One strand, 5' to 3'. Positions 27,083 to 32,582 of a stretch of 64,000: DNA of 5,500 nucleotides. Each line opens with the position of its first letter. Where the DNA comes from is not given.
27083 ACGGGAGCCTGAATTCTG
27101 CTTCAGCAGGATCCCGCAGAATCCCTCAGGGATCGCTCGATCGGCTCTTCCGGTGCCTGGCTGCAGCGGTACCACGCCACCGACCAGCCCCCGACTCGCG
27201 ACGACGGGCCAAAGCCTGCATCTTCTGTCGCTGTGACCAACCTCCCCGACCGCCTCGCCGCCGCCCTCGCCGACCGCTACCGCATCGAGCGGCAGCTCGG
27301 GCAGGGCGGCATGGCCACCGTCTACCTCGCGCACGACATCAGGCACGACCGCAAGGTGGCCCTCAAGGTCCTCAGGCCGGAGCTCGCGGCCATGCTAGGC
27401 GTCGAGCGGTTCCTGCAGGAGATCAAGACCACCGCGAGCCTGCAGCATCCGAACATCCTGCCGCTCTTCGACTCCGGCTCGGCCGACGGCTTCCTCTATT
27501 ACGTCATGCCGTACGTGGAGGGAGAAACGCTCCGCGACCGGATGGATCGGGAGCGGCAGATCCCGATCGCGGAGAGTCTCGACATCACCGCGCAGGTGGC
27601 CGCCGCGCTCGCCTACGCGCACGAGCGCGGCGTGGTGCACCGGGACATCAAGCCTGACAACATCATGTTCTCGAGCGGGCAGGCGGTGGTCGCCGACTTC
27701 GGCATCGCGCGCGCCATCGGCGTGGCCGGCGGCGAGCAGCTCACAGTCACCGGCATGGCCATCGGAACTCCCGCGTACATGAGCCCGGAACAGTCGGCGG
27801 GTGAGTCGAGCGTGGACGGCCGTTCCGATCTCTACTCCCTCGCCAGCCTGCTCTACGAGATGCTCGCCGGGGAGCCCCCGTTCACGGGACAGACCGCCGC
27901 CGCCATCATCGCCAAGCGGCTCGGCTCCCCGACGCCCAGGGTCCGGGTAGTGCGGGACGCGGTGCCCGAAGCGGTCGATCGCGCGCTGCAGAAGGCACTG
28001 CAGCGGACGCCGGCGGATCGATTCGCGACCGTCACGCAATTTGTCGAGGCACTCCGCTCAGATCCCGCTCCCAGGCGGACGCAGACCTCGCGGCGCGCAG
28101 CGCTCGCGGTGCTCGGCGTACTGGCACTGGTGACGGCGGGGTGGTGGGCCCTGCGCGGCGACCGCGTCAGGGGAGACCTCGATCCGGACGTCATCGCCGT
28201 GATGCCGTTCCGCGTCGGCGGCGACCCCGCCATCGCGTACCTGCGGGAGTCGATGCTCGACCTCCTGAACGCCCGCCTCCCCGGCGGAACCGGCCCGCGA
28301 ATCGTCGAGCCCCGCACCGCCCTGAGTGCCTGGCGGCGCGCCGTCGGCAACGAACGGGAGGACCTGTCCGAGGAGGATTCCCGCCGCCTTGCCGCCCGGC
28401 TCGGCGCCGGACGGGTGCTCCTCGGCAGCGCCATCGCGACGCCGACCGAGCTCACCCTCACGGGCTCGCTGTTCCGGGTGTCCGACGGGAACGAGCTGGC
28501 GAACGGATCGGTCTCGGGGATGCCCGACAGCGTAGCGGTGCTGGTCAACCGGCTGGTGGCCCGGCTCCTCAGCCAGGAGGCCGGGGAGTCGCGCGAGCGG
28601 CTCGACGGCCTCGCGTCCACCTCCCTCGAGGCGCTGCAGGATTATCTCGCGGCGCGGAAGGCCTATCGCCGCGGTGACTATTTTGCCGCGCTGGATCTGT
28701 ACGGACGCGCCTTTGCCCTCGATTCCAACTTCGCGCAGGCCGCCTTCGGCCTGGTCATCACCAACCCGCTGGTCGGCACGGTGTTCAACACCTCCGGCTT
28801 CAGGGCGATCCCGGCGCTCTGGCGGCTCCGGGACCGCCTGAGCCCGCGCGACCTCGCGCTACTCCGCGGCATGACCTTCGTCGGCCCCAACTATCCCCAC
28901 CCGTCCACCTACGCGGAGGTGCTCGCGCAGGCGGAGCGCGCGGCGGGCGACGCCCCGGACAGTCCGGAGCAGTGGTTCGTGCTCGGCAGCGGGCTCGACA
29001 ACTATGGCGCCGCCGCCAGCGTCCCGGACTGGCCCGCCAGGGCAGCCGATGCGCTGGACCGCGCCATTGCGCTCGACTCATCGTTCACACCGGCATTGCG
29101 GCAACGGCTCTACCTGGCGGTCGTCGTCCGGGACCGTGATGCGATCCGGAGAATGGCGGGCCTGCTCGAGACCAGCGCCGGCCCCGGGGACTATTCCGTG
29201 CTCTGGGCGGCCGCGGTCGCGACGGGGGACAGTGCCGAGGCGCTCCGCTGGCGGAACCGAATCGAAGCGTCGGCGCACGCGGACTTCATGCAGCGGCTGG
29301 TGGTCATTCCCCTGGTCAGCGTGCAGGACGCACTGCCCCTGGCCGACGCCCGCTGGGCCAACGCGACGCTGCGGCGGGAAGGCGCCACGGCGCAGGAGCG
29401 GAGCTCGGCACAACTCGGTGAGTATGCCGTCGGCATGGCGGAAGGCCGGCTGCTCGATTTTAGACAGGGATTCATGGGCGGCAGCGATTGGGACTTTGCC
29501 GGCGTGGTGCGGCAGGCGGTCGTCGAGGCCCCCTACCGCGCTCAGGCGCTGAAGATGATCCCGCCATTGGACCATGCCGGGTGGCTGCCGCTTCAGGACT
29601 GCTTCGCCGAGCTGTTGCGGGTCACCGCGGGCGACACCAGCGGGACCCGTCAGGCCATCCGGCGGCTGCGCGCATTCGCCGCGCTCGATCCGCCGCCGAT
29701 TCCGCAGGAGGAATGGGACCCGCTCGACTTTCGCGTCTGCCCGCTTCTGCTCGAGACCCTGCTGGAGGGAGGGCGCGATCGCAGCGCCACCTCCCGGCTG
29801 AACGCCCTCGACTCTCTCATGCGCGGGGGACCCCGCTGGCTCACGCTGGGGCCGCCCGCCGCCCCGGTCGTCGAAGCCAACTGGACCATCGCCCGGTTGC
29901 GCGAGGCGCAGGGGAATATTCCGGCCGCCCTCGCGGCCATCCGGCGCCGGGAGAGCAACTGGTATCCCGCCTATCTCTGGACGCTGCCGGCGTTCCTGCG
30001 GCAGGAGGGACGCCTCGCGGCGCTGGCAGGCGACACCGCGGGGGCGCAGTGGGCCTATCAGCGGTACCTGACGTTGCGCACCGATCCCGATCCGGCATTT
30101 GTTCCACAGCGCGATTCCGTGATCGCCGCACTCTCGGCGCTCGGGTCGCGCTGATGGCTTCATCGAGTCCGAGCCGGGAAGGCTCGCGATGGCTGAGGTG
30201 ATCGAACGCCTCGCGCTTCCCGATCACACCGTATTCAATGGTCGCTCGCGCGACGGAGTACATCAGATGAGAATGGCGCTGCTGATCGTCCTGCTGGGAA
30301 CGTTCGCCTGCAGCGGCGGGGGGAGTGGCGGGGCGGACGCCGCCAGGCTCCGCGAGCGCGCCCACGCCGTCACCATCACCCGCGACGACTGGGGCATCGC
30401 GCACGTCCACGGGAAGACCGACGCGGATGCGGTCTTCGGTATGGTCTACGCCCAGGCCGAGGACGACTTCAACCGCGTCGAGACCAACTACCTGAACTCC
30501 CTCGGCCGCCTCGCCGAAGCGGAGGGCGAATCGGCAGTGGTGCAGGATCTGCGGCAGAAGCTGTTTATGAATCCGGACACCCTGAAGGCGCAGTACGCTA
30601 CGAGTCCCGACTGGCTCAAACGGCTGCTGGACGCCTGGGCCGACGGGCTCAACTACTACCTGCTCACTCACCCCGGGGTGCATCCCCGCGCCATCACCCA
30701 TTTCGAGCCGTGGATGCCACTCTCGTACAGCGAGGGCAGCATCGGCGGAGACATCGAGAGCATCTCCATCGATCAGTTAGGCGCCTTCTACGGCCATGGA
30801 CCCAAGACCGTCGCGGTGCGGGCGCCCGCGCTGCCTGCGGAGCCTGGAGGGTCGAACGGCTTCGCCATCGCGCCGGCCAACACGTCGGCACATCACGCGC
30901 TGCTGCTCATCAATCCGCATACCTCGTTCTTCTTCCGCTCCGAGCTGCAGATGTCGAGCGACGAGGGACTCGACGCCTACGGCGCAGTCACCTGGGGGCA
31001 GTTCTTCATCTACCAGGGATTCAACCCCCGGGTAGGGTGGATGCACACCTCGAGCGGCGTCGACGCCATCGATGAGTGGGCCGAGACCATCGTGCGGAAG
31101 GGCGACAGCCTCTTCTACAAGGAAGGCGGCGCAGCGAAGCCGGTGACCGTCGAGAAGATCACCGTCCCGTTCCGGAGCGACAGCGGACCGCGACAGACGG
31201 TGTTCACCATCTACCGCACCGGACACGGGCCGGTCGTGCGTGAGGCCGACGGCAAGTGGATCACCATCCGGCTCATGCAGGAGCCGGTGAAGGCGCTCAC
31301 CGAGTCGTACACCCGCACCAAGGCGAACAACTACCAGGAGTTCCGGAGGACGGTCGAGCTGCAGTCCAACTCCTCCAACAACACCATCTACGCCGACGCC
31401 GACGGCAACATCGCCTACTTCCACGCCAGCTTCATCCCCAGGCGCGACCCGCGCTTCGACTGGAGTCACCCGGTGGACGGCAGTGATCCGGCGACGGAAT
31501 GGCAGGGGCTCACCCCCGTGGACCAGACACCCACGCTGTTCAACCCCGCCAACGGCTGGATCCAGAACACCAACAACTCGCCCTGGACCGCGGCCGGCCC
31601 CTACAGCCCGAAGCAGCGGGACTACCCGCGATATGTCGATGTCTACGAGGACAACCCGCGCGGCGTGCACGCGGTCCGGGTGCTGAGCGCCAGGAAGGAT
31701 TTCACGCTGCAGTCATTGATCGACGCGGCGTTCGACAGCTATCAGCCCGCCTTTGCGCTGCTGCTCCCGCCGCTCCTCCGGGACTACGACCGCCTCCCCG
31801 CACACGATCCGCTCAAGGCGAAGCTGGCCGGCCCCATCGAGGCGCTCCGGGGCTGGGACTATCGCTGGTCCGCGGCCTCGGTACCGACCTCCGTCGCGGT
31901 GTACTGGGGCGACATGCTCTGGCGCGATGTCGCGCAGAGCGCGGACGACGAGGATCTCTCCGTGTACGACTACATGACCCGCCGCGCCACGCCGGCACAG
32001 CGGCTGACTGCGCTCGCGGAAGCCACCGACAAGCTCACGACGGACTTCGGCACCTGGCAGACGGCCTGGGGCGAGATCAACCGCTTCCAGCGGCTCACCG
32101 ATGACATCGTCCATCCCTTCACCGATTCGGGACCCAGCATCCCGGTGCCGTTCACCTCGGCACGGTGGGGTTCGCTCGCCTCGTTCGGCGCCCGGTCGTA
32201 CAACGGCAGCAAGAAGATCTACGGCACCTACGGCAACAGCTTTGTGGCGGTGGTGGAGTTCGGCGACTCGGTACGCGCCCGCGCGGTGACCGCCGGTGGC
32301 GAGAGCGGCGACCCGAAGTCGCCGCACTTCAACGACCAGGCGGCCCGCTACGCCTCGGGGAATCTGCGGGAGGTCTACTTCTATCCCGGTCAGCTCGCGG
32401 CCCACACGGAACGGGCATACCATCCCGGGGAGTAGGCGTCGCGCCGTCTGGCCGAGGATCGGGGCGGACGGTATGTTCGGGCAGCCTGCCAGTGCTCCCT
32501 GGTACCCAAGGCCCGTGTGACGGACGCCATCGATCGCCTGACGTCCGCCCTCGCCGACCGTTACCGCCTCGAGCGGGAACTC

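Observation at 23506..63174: Thirteen intact, co-directional PknD-like receptor Ser/Thr kinase genes fill about 40 kb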

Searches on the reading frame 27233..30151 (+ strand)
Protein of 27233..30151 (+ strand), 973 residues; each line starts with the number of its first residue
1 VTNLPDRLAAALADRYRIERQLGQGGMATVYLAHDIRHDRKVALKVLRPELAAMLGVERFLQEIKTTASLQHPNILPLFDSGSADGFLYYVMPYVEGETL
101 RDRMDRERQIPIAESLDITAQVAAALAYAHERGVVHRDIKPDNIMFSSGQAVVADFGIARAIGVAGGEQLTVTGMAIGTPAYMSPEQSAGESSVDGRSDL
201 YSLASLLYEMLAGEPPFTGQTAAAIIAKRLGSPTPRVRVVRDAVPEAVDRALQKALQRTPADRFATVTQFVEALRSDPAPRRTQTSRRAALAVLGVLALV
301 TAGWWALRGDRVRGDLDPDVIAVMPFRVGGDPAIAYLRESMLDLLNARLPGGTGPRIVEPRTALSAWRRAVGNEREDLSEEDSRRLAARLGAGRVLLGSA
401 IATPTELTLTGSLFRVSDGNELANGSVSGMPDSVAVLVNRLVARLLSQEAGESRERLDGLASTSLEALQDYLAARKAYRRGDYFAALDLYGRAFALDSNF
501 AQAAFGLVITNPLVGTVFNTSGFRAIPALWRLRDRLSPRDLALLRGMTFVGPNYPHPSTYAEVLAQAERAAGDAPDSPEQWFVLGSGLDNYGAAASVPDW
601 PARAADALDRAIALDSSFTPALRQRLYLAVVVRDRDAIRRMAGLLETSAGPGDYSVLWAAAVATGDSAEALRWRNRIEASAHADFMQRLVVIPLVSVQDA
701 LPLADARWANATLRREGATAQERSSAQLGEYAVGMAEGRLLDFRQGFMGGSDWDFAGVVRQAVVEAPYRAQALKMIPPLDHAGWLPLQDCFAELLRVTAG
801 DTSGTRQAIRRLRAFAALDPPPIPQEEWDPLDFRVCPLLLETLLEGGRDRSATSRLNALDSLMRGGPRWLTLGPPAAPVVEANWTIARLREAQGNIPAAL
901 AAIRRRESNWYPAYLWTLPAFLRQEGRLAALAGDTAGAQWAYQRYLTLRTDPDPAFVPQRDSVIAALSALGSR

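Call 5: search_protein_families(library=pfam, proteins=[window:27233-30151:+], max_evalue=0.01)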
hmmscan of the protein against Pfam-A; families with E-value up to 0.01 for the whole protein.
window:27233-30151:+ (973 aa): 4 families
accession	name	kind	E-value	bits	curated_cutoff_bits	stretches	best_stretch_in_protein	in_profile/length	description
PF00069.31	Pkinase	-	4.5e-47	161.1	31.7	1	16-265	1-253/263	Protein kinase domain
PF07714.23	PK_Tyr_Ser-Thr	-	6.3e-31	108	23.1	1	18-264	3-249/258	Protein tyrosine and serine/threonine kinase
PF01636.29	APH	-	1.7e-08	34.9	23.2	1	117-159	152-197/239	Phosphotransferase enzyme family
PF03109.22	ABC1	-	0.00039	20.1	22.9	0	90-162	145-217/244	ABC1 atypical kinase-like domain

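Call 51: search_protein_families(library=ncbifam, proteins=[window:27233-30151:+], max_evalue=0.01)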
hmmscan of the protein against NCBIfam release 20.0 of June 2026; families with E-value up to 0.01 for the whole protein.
window:27233-30151:+ (973 aa): 21 families
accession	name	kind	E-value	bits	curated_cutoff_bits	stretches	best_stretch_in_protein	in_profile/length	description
NF033483.0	PknB_PASTA_kin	equivalog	6.2e-92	309.4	450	1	11-286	4-277/563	Stk1 family PASTA domain-containing Ser/Thr kinase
NF047741.1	antiphage_MADS6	equivalog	3.8e-55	187.5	460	2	88-288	273-471/612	methylation-associated defense system protein kinase MAD6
NF052427.1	StpK7MSMEG_1200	equivalog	7.1e-55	186.6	900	1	15-286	8-279/601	serine/threonine protein kinase StpK7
NF009651.0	PRK13184.1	equivalog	6.8e-48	163.3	839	1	14-275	2-288/932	serine/threonine-protein kinase PknD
TIGR03903.1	TOMM_kin_cyc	equivalog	7.2e-45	153.3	705.75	1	40-274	4-244/1267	TOMM system kinase/cyclase fusion protein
NF053615.1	SerThrKinAfsKStmc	equivalog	1.7e-30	106.4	1300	1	20-226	19-222/809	protein serine/threonine kinase AfsK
NF038150.1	lanthi_synth_IV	equivalog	4.5e-27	94.7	650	1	10-297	185-477/851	class IV lanthionine synthetase LanL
NF033442.0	BREX_PglW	equivalog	6.9e-23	80.4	990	1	11-274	509-766/1391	BREX system serine/threonine kinase PglW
NF038151.1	lanthi_synth_III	equivalog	1.4e-15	56.8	575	1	14-273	219-478/833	class III lanthionine synthetase LanKC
NF058632.1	SerThrKinPrkT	equivalog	9.9e-12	44.5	280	1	14-150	21-154/322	serine/threonine protein kinase PrkT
NF043056.1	T4SS_LegK1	equivalog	9.3e-11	41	550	1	76-209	142-282/516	Dot/Icm T4SS effector kinase LegK1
TIGR03724.2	arch_bud32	equivalog_domain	1.8e-09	37.4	125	1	49-160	29-132/193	KEOPS complex kinase/ATPase Bud32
NF040671.1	PLuB_AAA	exception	1.6e-08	32.5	999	1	37-278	31-247/1256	PLuB system helicase-like protein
NF011464.0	PRK14879.1-7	equivalog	4.4e-08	33.1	246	1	89-160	82-150/221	Kae1-associated kinase Bud32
TIGR04510.1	mod_pep_cyc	subfamily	5.9e-08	31.7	400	1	375-545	299-474/814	putative peptide modification system cyclase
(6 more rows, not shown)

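Call 52: search_protein_families(library=padloc, proteins=[window:27233-30151:+], max_evalue=0.001)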
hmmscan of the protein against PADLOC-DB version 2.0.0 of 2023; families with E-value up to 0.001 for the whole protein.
window:27233-30151:+ (973 aa): 34 families (the best 25 are shown)
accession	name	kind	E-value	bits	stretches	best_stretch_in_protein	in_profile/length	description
PDLC04061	PD-T4-6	-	9.7e-93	310.4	1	9-286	11-292/510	-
PDLC04042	PD-T4-6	-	2.8e-89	297.6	1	11-283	6-278/292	-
PDLC04053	PD-T4-6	-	2e-88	294.9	1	13-285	8-279/311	-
PDLC04043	PD-T4-6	-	2e-85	285.5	1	12-297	13-297/452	-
PDLC04060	PD-T4-6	-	1.5e-80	269.4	1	11-275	5-267/486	-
PDLC04054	PD-T4-6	-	6.8e-77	257.2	1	12-276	8-272/347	-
PDLC04039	PD-T4-6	-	2.3e-74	249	1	1-282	1-280/458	-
PDLC04052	PD-T4-6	-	9.2e-72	240.8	1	11-272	6-271/496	-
PDLC04041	PD-T4-6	-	7.8e-71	237.6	1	9-304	23-320/443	-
PDLC04047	PD-T4-6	-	1.8e-70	235.6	1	11-285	7-280/327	-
PDLC04057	PD-T4-6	-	9.2e-70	233.8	1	11-286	5-279/443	-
PDLC04138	mad6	-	2.3e-67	226.3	1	9-283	46-322/659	mads_6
PDLC04040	PD-T4-6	-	3.8e-66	222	1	22-282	2-270/547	-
PDLC04048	PD-T4-6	-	2.1e-65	219.4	1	12-279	8-274/354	-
PDLC04050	PD-T4-6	-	4.8e-58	195.2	1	15-275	64-324/480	-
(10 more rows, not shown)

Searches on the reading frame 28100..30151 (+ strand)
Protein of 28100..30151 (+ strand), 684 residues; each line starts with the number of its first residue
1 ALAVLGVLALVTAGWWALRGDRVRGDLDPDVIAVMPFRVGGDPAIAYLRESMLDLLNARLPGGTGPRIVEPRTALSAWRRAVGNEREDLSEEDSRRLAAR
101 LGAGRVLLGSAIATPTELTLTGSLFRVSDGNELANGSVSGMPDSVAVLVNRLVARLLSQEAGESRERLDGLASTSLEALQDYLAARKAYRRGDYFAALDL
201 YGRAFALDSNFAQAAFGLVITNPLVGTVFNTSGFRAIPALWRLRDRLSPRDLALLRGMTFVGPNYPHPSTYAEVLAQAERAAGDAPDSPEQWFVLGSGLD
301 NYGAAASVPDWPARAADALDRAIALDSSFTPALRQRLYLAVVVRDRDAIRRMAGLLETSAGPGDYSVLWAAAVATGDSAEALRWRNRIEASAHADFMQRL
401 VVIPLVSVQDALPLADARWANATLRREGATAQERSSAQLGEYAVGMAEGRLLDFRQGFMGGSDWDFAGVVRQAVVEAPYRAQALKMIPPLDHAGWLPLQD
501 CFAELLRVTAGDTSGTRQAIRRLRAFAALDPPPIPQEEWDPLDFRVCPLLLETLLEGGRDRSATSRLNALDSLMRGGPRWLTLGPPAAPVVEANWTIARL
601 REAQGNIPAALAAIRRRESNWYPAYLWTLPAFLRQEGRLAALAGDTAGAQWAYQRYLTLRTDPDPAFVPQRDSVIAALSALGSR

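Call 28: search_protein_families(library=pfam, proteins=[window:28100-30151:+], max_evalue=1)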
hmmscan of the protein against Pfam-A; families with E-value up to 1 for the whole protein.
window:28100-30151:+ (684 aa): 2 families
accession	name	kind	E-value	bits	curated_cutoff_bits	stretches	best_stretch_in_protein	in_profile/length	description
PF13414.12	TPR_11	-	0.052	13.7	26.8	1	189-216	5-32/42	TPR repeat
PF07719.23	TPR_2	-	0.4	11.4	27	0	183-210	6-33/34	Tetratricopeptide repeat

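Call 56: find_homologous_proteins(query=window:28100-30151:+, max_evalue=0.00001)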
Query window:28100-30151:+ (684 aa): 255 proteins with E <= 0.00001 among 8000 candidates; the best 120 are listed.
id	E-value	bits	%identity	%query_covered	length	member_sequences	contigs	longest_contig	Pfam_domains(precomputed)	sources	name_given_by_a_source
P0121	0.0e+0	1496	100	100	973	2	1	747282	PF07714.24,PF00069.32,PF01636.30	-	-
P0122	0.0e+0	1221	82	100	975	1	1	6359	PF07714.24,PF00069.32,PF01636.30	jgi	jgi:tRNA A-37 threonylcarbamoyl transferase component Bud32/tetratricopeptide (TPR) repeat protein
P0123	0.0e+0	1220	82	100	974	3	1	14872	PF07714.24,PF00069.32,PF03109.23,PF01636.30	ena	-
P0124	0.0e+0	1210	81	100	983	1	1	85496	PF07714.24,PF00069.32,PF03109.23,PF01636.30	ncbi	-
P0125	0.0e+0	1195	81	100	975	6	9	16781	PF07714.24,PF00069.32,PF01636.30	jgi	jgi:tRNA A-37 threonylcarbamoyl transferase component Bud32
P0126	0.0e+0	1184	80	100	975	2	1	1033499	PF07714.24,PF00069.32,PF03109.23,PF01636.30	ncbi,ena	-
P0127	0.0e+0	1163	80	98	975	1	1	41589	PF07714.24,PF00069.32,PF03109.23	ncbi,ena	-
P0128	2.7e-284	963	69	99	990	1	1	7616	PF07714.24,PF00069.32,PF01636.30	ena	-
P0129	4.5e-284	962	69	98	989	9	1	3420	PF07714.24,PF00069.32,PF03109.23,PF01636.30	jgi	jgi:tRNA A-37 threonylcarbamoyl transferase component Bud32/tetratricopeptide (TPR) repeat protein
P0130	4.6e-284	962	68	100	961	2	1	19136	PF07714.24,PF00069.32,PF01636.30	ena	-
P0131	3.7e-283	959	69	98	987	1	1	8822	PF07714.24,PF00069.32,PF01636.30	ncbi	-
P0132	4.4e-283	959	69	96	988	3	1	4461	PF07714.24,PF00069.32,PF03109.23,PF01636.30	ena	-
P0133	2.9e-282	956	69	100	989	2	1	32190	PF07714.24,PF00069.32,PF03109.23,PF01636.30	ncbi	-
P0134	9.6e-281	951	66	100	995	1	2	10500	PF07714.24,PF00069.32,PF03109.23,PF01636.30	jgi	jgi:tRNA A-37 threonylcarbamoyl transferase component Bud32/tetratricopeptide (TPR) repeat protein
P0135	1.2e-278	944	68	98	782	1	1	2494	-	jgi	-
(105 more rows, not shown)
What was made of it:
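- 27233..30154 (+): K2: receptor Ser/Thr kinase, 973 aa, with a conserved non-propeller tail of about 650 aa that holds at least one TPR motif. 255 tail homologues; full-length orthologues are 50-82% identical (call 56).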

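Call 58: search_solved_structures(query=A3, max_evalue=1)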
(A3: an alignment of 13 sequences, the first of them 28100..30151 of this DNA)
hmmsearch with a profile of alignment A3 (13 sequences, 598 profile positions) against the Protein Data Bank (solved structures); distinct sequences matched with E-value up to 1: 36.
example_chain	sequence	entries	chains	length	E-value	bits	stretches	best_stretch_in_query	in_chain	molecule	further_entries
9qhb_A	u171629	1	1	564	2.7e-41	144.8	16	86-120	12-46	Engineered tetratricopeptide repeat protein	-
9qhc_A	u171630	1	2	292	4.7e-23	84.6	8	86-120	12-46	Engineered tetratricopeptide repeat protein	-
8bu0_A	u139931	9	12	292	1.1e-22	83.4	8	86-120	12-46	Consensus tetratricopeptide repeat protein | Crystal structure of an 8-repeat consensus TPR superhelix with Zinc. | Monomer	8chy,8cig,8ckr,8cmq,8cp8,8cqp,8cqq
7obi_A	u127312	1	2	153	3.6e-12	48.7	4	90-117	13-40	CTPR-rv4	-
1na0_A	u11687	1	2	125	5.5e-12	48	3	86-120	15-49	designed protein CTPR3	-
2fo7_A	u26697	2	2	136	9.9e-12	47.2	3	87-120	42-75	SYNTHETIC CONSENSUS TPR PROTEIN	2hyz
6vl6_A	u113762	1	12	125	1.9e-11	46.3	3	86-120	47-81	T33_dn2A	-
8ch0_A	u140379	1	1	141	2e-11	46.2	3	86-120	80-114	Consensus tetratricopeptide repeat protein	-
6vfi_B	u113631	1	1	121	2.6e-11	45.8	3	87-120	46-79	O43_dn18B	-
6v8e_A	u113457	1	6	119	2.9e-11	45.6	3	87-120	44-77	Designed protein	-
5hrz_A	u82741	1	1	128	4.6e-11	45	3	86-120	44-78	TPR domain protein 1na0C3_3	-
6vfh_A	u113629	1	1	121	5.2e-11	44.8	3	87-120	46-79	T33_dn10A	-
3kd7_A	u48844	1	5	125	3.1e-10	42.3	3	87-120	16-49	CTPR390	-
6vfj_B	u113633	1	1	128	2.7e-09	39.2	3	83-120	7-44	I53_dn5B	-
9gzg_A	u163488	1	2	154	5.5e-09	38.1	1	91-121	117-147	Engineered CTPR protein with glutamic acids for conductivity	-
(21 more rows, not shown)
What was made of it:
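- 27233..30154 (+): The tail profile hits consensus TPR proteins through profile positions 86-120 (call 58).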

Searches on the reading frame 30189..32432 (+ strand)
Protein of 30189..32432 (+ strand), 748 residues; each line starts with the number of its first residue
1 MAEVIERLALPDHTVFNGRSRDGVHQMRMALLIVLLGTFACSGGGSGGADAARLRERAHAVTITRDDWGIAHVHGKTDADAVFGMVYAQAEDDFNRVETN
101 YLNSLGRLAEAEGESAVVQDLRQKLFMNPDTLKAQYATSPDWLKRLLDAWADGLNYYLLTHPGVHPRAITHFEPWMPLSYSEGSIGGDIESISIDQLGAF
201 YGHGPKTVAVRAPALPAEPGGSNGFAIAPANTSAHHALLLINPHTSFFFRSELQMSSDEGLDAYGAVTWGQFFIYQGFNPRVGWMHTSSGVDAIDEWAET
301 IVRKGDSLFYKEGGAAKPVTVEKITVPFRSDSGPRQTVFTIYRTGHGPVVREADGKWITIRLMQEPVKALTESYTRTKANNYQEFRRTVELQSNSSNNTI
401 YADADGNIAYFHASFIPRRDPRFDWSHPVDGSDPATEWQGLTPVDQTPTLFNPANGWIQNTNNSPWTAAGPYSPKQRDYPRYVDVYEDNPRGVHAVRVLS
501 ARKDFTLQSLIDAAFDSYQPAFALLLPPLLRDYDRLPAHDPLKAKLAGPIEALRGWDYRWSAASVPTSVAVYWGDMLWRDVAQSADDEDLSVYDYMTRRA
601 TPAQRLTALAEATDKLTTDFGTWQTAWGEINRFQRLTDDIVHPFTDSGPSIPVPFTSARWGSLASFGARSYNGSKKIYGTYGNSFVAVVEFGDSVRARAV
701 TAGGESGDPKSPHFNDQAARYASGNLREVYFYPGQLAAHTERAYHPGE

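Call 6: search_protein_families(library=pfam, proteins=[window:30189-32432:+], max_evalue=0.01)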
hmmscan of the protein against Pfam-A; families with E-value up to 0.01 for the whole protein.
window:30189-32432:+ (748 aa): 1 family
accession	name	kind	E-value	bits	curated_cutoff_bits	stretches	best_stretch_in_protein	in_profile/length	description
PF01804.23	Penicil_amidase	-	9.1e-125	418.7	21.3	1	61-737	2-674/675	Penicillin amidase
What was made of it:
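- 30189..32435 (+): Penicillin amidase family (Ntn-hydrolase) gene embedded between K2 and K3, with gaps of 34 and 81 nt. PF01804, E 9e-125 (call 6).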
